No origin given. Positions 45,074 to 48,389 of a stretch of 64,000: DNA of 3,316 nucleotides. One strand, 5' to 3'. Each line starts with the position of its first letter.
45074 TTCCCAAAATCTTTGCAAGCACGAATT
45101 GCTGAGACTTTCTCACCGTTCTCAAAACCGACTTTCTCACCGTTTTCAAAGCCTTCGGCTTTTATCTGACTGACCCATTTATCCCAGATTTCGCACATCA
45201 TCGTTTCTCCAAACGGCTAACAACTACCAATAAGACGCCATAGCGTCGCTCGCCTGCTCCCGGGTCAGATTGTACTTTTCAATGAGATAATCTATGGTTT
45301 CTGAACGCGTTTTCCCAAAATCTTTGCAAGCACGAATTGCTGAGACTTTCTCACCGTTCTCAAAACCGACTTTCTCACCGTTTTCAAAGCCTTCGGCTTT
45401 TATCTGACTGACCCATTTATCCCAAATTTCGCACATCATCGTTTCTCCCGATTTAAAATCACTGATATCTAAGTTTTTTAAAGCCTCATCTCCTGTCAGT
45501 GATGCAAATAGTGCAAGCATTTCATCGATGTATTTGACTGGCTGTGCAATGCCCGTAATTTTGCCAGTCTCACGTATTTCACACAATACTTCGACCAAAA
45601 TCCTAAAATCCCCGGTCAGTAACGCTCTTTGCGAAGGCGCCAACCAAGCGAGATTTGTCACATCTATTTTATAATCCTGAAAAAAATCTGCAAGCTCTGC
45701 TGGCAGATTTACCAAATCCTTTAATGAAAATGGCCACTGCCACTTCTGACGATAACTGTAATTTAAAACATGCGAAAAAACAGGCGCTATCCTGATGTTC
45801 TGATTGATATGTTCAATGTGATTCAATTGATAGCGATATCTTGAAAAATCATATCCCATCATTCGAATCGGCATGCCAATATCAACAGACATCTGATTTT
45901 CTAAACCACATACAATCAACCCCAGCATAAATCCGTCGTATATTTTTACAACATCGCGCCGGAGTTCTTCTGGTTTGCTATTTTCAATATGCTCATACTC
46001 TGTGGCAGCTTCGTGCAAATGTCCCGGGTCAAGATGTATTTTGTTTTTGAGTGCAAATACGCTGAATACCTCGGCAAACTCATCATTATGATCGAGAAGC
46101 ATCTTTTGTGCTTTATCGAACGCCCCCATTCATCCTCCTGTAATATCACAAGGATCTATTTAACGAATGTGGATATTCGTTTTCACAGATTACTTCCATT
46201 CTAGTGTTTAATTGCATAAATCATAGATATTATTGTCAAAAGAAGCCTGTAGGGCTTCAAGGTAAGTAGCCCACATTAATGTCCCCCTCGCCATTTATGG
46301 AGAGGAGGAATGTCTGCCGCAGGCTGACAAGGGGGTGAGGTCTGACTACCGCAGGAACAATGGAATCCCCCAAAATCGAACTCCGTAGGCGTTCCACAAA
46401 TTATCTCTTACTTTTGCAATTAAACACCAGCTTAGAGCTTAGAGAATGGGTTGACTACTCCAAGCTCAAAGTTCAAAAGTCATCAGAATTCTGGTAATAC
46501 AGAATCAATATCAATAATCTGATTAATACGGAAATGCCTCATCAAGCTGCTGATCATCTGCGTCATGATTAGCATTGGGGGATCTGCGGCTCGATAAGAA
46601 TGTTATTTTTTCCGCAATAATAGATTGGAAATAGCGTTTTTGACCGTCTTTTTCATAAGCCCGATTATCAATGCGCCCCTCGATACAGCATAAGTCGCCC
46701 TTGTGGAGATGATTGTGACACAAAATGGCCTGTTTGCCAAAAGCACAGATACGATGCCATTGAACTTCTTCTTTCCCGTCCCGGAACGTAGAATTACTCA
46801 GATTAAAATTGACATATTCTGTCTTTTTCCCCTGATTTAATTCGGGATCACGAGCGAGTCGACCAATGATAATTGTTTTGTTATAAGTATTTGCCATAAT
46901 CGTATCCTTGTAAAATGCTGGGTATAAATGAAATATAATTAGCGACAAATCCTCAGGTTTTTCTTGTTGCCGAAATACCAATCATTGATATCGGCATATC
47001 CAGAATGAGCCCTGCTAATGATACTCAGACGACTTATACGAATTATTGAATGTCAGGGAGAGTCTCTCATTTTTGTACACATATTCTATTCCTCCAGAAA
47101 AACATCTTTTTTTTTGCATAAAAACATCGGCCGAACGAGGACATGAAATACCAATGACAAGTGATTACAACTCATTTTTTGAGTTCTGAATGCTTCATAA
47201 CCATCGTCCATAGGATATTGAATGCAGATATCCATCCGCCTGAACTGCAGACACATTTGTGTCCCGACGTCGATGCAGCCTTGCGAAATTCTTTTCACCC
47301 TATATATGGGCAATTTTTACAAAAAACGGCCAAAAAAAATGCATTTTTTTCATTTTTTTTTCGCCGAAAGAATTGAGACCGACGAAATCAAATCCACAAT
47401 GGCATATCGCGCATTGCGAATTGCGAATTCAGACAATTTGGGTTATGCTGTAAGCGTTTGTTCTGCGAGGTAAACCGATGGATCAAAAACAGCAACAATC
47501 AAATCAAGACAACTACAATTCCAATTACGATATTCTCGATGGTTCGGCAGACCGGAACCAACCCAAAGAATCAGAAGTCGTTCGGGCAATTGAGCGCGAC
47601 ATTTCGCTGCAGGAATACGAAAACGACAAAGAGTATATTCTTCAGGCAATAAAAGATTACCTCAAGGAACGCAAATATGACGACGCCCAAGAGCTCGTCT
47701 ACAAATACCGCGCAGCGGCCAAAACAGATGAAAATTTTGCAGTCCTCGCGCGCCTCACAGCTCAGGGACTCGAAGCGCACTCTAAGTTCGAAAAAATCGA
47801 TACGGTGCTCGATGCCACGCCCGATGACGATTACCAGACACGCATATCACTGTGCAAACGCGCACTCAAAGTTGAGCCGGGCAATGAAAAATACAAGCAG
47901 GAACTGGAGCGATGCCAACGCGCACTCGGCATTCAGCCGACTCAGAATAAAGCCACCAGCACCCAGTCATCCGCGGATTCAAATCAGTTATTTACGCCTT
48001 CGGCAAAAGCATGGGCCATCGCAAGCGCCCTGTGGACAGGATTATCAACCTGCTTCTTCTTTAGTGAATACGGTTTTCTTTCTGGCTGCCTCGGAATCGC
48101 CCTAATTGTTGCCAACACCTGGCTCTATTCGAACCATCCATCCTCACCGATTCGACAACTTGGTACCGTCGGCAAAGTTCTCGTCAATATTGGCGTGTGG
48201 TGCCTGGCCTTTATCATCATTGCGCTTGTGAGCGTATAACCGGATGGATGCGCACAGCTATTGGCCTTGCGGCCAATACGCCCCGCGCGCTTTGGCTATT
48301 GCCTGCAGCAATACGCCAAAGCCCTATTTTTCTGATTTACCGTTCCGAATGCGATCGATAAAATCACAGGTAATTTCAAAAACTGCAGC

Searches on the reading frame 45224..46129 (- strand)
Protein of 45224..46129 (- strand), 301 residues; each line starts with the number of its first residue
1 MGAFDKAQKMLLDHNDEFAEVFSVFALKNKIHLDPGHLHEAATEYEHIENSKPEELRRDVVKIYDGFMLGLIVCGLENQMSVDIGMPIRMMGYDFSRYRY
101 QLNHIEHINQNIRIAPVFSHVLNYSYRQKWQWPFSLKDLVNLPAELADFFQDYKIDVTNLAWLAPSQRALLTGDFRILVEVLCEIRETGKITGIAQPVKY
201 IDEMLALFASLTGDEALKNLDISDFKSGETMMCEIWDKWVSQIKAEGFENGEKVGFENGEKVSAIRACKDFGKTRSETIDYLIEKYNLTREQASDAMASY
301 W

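Call 15: search_protein_families(library=pfam, proteins=[window:45224-46129:-])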
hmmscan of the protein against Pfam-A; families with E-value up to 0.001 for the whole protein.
window:45224-46129:- (301 aa): 1 family
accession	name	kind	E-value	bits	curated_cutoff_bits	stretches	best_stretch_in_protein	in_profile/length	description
PF04754.18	Transposase_31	-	0.00022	21.3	21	1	72-202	71-193/203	Putative transposase, YhgA-like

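Call 36: search_protein_families(library=pfam, proteins=[window:45224-46129:-], max_evalue=0.1)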
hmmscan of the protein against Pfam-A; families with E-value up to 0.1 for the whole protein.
window:45224-46129:- (301 aa): 2 families
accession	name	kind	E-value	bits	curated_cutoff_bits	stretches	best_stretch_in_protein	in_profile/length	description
PF04754.18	Transposase_31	-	0.00022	21.3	21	1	72-202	71-193/203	Putative transposase, YhgA-like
PF17414.8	MatP_C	-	0.1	13.4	24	0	268-299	21-51/60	MatP C-terminal ribbon-helix-helix domain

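Call 68: search_protein_families(library=padloc, proteins=[window:45224-46129:-], max_evalue=0.001)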
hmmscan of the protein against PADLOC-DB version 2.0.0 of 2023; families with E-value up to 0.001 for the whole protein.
window:45224-46129:- (301 aa): 0 families

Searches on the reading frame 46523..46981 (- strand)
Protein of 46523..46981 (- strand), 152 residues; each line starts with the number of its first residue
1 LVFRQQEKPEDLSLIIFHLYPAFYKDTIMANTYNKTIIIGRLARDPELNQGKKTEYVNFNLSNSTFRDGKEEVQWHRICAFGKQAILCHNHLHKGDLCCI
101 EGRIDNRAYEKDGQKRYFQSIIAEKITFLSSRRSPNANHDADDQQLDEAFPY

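Call 15: search_protein_families(library=pfam, proteins=[window:46523-46981:-])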
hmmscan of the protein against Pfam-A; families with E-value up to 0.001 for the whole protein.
window:46523-46981:- (152 aa): 1 family
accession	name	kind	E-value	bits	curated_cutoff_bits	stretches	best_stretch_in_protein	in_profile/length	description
PF00436.31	SSB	-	1.5e-21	76.8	26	1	34-129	2-104/104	Single-strand binding protein family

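Call 68: search_protein_families(library=padloc, proteins=[window:46523-46897:-], max_evalue=0.001)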
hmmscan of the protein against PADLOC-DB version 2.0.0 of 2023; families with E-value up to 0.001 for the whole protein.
window:46523-46897:- (124 aa): 0 families

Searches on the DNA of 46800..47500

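Call 28: search_rna_families(source=window, start=46800, end=47500, threshold=evalue, max_evalue=1)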
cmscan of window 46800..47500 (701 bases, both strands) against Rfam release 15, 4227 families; matches with E-value up to 1: 1.
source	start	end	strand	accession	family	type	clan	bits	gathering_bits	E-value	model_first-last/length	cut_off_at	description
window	47163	47356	-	RF02760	sR035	Gene; sRNA;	-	14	233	0.28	1-206/206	no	sR035 sRNA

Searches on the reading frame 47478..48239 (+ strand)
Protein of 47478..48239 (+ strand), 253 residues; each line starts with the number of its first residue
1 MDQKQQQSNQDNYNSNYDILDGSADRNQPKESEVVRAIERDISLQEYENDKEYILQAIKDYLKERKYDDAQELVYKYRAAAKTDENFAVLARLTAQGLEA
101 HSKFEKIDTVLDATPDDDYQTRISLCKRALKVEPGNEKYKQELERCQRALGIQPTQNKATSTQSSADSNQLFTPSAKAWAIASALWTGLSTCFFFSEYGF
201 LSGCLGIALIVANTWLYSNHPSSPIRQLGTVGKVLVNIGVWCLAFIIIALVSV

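Call 15: search_protein_families(library=pfam, proteins=[window:47478-48239:+])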
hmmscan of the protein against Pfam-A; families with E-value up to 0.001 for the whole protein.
window:47478-48239:+ (253 aa): 0 families

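Call 36: search_protein_families(library=pfam, proteins=[window:47478-48239:+], max_evalue=0.1)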
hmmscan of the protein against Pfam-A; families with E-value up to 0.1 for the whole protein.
window:47478-48239:+ (253 aa): 1 family
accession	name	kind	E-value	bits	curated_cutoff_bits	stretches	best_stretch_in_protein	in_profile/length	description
PF19181.5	DUF5863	-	0.084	13.1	25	0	19-104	35-122/169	Family of unknown function (DUF5863)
